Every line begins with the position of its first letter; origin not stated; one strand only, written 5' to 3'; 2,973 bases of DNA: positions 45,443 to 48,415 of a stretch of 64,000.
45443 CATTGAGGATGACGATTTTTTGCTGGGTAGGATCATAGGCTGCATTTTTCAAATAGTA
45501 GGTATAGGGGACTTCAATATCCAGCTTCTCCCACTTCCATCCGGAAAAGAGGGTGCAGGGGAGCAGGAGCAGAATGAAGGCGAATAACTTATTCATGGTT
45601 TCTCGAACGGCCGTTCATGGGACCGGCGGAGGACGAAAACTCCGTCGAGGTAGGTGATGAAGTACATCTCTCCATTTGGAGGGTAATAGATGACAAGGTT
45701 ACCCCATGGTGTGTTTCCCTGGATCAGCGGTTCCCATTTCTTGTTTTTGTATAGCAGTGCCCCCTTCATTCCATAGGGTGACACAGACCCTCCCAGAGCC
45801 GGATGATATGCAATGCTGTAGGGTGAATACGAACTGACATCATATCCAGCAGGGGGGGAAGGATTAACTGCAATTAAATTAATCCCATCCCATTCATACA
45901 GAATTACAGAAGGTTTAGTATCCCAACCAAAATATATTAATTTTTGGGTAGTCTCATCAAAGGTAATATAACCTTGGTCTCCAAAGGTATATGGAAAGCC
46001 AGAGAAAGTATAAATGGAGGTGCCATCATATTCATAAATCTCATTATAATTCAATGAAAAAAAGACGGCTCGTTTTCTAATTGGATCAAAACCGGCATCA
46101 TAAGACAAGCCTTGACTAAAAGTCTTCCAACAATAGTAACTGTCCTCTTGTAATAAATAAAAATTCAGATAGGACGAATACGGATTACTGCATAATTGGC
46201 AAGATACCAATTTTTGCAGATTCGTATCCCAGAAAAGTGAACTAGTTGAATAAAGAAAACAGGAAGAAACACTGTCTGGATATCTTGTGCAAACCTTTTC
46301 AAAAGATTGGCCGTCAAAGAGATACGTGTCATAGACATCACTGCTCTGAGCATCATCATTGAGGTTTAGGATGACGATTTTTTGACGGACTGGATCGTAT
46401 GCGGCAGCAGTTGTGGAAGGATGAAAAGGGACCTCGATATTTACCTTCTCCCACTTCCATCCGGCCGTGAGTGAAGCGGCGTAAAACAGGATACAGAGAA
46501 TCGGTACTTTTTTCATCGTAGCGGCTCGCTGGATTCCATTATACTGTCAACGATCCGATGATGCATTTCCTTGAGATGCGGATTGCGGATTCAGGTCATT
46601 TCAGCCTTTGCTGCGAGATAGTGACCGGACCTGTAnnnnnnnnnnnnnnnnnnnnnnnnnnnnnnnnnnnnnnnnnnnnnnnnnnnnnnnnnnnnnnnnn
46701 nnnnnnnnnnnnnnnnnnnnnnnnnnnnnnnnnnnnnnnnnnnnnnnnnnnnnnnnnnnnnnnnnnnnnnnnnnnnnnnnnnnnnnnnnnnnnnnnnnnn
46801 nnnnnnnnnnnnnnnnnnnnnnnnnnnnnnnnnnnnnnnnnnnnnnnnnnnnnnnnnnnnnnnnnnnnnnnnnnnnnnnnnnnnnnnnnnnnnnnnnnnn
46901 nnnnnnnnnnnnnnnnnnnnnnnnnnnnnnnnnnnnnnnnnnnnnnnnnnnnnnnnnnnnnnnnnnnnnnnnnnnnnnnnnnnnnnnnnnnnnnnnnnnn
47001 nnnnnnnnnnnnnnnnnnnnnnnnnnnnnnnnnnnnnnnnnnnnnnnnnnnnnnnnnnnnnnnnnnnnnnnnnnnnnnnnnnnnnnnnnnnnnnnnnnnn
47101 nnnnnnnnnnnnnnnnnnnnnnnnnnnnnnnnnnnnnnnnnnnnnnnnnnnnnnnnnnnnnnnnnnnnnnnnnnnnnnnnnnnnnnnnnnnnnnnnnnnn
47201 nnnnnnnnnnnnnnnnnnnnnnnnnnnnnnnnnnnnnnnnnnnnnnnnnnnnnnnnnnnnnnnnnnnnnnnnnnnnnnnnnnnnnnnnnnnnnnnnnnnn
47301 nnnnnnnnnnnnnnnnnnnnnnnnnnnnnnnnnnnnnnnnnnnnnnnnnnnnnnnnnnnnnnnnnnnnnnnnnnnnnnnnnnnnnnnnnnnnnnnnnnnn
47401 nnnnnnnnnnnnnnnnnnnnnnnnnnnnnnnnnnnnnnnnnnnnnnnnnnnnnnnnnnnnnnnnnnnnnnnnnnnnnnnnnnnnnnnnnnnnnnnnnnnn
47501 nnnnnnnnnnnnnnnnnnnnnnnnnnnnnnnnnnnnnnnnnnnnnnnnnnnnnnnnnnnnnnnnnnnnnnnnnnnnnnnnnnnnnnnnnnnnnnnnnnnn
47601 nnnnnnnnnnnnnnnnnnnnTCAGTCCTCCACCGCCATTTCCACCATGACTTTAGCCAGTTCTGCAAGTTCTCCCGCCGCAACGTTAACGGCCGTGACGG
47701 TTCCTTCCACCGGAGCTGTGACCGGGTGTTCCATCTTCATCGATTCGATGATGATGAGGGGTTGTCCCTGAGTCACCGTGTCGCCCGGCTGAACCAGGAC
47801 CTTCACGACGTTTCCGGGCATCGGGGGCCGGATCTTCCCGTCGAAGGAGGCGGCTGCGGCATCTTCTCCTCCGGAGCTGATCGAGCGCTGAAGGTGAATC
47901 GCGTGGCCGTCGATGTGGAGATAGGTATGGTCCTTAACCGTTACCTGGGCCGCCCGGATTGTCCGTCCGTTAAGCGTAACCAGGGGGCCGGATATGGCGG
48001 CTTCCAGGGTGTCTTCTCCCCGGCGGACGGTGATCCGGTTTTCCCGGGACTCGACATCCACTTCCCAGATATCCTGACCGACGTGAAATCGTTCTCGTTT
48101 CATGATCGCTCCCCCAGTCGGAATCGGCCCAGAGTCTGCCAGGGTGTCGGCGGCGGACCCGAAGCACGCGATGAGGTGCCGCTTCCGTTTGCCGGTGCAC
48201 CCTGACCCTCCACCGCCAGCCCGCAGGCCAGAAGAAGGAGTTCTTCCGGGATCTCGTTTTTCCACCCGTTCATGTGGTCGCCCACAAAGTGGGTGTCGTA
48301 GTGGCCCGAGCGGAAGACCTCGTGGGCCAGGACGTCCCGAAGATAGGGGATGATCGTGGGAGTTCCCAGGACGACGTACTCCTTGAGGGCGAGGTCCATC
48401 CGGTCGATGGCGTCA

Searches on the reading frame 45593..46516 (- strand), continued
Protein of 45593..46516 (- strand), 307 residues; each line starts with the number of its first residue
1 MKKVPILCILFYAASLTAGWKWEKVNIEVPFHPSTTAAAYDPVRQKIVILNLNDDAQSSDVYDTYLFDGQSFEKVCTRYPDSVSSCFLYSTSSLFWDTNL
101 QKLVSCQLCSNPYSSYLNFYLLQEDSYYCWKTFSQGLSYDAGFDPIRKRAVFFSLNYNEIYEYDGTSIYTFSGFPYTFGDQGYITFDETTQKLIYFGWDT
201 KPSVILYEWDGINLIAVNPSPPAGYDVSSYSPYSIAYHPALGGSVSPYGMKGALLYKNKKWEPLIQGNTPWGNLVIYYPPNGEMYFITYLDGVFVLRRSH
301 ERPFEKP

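Call 41: find_homologous_proteins(query=A3, max_evalue=0.00001)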
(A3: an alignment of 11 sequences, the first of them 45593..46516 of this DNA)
Query A3 (11 sequences) (307 aa, profile of the alignment): 7 proteins with E <= 0.00001 among 3824 candidates.
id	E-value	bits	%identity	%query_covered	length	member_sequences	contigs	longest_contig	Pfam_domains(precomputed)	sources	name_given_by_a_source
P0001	1.4e-110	388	100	100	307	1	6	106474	-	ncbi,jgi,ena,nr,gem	ncbi:MAG TPA: hypothetical protein PK014_07850 [Thermoanaerobaculia bacterium]|nr:hypothetical prote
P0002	3.9e-103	363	58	94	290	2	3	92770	-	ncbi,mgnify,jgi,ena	mgnify:CR=1 FL=1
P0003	4.8e-102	360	38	100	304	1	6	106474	-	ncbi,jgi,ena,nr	ncbi:MAG TPA: hypothetical protein PK014_07855 [Thermoanaerobaculia bacterium]|nr:hypothetical prote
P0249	5.6e-85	304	27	98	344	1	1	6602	-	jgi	jgi:hypothetical protein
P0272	1.0e-50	191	27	85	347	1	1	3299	-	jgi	jgi:hypothetical protein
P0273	6.6e-38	149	25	84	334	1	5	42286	-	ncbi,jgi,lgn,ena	jgi:hypothetical protein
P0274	7.3e-17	80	26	79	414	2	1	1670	PF24681.2,PF13854.13,PF13415.13,PF24981.2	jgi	jgi:hypothetical protein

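Call 42: find_encoding_contigs(protein=P0273, flank=8000, max_places=3)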
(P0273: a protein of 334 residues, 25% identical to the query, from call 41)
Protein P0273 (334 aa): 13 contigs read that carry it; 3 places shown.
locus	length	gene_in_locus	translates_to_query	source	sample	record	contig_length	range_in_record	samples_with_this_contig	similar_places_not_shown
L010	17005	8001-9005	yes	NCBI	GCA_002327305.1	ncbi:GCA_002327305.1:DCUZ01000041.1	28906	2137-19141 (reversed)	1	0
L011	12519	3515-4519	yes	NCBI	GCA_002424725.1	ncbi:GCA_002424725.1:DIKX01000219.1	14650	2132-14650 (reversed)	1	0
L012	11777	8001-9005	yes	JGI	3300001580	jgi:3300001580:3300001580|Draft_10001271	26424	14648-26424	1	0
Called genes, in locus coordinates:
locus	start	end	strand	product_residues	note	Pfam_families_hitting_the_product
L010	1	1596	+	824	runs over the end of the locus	PF03176:MMPL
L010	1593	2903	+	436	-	PF02386:TrkH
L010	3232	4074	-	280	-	PF02811:PHP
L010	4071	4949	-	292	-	PF02899:Phage_int_SAM_1, PF13495:Phage_int_SAM_4 (weak), PF00589:Phage_integrase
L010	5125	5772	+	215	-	PF00881:Nitroreductase, PF14512:TM1586_NiRdase (weak)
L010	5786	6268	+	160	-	PF00027:cNMP_binding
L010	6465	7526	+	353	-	PF00989:PAS (weak), PF13426:PAS_9, PF08447:PAS_3 (faint), PF13487:HD_5, PF01966:HD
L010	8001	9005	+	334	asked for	-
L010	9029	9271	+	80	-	-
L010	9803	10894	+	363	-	-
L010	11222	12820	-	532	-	PF02652:Lactate_perm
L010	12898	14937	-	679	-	PF01433:Peptidase_M1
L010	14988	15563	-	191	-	PF02517:Rce1-like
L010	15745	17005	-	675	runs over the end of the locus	PF03169:OPT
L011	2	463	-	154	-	?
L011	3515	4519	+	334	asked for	-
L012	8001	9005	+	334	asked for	-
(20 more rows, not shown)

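Call 43: find_encoding_contigs(protein=P0249, flank=8000, max_places=2)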
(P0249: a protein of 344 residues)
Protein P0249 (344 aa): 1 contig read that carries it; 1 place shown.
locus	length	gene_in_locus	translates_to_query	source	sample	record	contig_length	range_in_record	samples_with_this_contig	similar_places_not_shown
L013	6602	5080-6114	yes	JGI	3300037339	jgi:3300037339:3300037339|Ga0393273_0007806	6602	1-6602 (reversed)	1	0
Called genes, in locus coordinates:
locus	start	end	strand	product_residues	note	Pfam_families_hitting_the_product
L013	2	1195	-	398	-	?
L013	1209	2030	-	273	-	-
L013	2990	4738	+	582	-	PF00884:Sulfatase (weak)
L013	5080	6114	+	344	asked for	-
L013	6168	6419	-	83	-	-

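Call 44: find_encoding_contigs(protein=P0124, flank=8000, max_places=2)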
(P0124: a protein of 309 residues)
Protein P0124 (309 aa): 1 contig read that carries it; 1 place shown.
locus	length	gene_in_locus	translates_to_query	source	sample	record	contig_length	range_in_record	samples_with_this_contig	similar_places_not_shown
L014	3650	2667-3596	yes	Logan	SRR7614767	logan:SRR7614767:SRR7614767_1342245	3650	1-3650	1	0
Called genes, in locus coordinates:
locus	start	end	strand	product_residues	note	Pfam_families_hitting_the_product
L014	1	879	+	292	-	?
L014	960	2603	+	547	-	PF01642:MM_CoA_mutase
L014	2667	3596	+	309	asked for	-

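Call 46: find_encoding_contigs(protein=P0126, flank=8000, max_places=2)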
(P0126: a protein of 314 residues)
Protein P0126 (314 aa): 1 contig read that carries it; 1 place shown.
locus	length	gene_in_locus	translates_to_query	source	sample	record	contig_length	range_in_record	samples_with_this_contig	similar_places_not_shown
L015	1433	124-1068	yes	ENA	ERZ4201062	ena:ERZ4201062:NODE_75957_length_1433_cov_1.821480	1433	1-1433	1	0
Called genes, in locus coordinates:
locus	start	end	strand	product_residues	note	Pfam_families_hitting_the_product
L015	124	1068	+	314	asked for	-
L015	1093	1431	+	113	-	?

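Call 47: find_encoding_contigs(protein=P0128, flank=8000, max_places=2)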
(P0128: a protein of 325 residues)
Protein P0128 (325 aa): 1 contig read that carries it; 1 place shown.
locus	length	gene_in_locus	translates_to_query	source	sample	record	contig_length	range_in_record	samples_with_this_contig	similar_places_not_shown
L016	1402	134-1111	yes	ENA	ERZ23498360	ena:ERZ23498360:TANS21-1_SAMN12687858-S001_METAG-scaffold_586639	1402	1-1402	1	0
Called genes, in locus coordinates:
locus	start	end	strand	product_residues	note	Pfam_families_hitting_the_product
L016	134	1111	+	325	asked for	-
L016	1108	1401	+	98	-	?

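Call 53: search_protein_families(library=pfam, proteins=[L001:10891-16188:+, L015:1093-1431:+, L010:8981-9271:+, L010:9764-10894:+], max_evalue=0.05)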
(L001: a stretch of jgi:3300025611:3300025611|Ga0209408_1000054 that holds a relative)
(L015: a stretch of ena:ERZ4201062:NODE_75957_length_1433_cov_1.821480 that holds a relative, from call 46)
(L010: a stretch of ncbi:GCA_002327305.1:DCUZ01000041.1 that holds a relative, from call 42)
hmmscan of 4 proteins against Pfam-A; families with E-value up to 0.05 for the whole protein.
L001:10891-16188:+ (1765 aa): 2 families
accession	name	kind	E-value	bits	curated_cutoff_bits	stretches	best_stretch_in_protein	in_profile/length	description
PF05345.18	He_PIG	-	7.8e-15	55.5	24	1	938-994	34-90/96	Putative Ig domain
PF03413.25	PepSY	-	0.0088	16.8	24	0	237-265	28-56/60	Peptidase propeptide and YPEB domain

L015:1093-1431:+ (113 aa): 0 families

L010:8981-9271:+ (96 aa): 0 families

L010:9764-10894:+ (376 aa): 0 families

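Call 68: search_solved_structures(query=A5, max_evalue=0.01)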
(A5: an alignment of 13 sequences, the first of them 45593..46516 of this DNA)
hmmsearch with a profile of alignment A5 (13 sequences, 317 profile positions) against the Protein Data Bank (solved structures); distinct sequences matched with E-value up to 0.01: 0.

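Call 72: predict_structure(alignment_id=A5)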
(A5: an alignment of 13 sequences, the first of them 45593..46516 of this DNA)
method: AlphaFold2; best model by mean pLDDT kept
length: 307 residues; sequences in the alignment: 13
mean_pLDDT: 84.9   pTM: 0.84
mean pLDDT of the five models: 84.9, 84.2, 83.8, 83.7, 83.1
residues with pLDDT >= 90: 158; 70-90: 99; 50-70: 44; < 50: 6
segments of 3 or more residues with pLDDT < 50: 303-307
pLDDT, mean of each block of 10 residues (from residue 1): 58 61 93 84 96 71 93 91 64 88 89 77 90 85 95 92 92 89 93 90 87 91 74 87 92 92 88 92 92 87 46
secondary structure, 60 per line:
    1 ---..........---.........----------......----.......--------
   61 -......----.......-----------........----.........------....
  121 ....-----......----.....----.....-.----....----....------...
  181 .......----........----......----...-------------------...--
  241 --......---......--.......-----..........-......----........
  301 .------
elements in order: H4-13 E17-25 E36-41 E46-52 E62-67 E72-78 E90-97 E102-110 E117-124 E130-135 E140-144 E149-153 E160-163 E168-171 E178-187 E192-199 E204-209 E214-216 E236-238 E243-248 E252-257 E260-266 E272-278 E283-288 E293-301

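Call 75: find_related_loci(query=A2, collection=metagenome_contigs, flank=8000)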
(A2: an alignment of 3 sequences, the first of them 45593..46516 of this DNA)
Query A2 (307 aa) in metagenome_contigs; peptide patterns used: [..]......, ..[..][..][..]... (x = any residue, [..] = any of these).
512 stretches matched a pattern; 5 encode a relative of the query (tblastn E <= 1e-3); 5 distinct loci.
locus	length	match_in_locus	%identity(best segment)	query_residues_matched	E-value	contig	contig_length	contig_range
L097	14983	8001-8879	58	13-306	8e-112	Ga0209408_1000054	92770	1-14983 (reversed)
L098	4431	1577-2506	33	1-306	4e-35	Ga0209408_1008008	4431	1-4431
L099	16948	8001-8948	28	1-306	3e-30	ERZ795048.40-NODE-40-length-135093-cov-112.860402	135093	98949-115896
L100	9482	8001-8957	28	1-307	6e-24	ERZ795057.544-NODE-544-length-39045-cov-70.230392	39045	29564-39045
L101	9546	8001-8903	26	14-306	4e-15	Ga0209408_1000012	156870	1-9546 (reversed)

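Call 79: search_solved_structures(query=L001:10891-13890:+, max_evalue=1)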
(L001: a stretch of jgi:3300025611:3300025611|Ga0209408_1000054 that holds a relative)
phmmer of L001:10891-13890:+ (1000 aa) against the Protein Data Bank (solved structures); distinct sequences matched with E-value up to 1: 1.
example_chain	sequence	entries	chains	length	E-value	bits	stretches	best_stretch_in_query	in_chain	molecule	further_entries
3mpc_A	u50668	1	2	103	0.0098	17.2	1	823-888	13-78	Fn3-like protein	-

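Call 80: search_protein_families(library=ncbifam, proteins=[L001:10891-16188:+, L098:2554-4431:+], max_evalue=0.01)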
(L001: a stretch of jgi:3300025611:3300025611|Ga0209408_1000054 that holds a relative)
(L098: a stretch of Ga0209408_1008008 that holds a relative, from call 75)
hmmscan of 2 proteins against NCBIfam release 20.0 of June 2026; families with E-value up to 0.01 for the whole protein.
L001:10891-16188:+ (1765 aa): 1 family
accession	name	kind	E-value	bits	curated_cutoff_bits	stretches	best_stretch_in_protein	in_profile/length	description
TIGR02276.1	beta_rpt_yvtn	repeat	8.4e-10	38.5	27.85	1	1637-1669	7-39/42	beta-propeller repeat protein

L098:2554-4431:+ (626 aa): 0 families

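Call 83: search_protein_families(library=padloc, proteins=[window:45593-46516:-], max_evalue=0.001)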
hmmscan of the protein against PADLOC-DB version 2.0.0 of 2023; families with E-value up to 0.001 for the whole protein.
window:45593-46516:- (307 aa): 0 families

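Call 85: find_related_loci(query=A2, collection=viral_contigs, flank=8000)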
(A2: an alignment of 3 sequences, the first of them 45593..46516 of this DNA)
Query A2 (307 aa) in viral_contigs; peptide patterns used: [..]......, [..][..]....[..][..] (x = any residue, [..] = any of these).
48 stretches matched a pattern, but none encodes a relative of the query by tblastn (E <= 1e-3).

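Call 86: search_dna_similar(query=window:45593-46516:-, collection=plasmids, mode=protein, max_evalue=0.001, max_rows=10)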
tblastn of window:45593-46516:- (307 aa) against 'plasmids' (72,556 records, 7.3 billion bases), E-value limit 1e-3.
No match.

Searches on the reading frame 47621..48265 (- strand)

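Call 3: search_protein_families(library=pfam, proteins=[window:47621-48265:-], max_evalue=0.1)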
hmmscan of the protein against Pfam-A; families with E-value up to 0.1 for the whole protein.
window:47621-48265:- (214 aa): 10 families
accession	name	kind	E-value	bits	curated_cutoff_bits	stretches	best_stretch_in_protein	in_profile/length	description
PF00364.28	Biotin_lipoyl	-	1.1e-17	64.1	22.1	1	144-209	2-72/73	Biotin-requiring enzyme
PF13533.13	Biotin_lipoyl_2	-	2.1e-09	37.4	29.8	1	144-174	2-32/32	Biotin-lipoyl like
PF01597.25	GCV_H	-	8.7e-06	26.1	22.2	1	151-201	31-82/122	Glycine cleavage H-protein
PF05896.17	NQRA_N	-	3e-05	24.6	25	1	154-209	40-92/94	NqrA N-terminal barrel-sandwich hybrid domain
PF13375.12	RnfC_N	-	3.3e-05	24.3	25.6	1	151-199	39-86/101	RnfC Barrel sandwich hybrid domain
PF16576.10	HlyD_D23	-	7.6e-05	22.5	30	0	144-177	21-55/214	Barrel-sandwich domain of CusB or HlyD membrane-fusion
PF13437.12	HlyD_3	-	0.00012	23.2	22.2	1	144-174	1-31/106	HlyD family secretion protein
PF21139.3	BT_MCC_alpha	-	0.01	16.7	31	1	58-127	42-115/118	Methylcrotonyl-CoA carboxylase, alpha-subunit, BT domain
PF00358.26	PTS_EIIA_1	-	0.037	14.2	27.2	0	150-178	80-108/127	phosphoenolpyruvate-dependent sugar phosphotransferase system, EIIA 1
PF07833.16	Cu_amine_oxidN1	-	0.067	13.6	24.2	0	67-116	33-84/108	Copper amine oxidase N-terminal domain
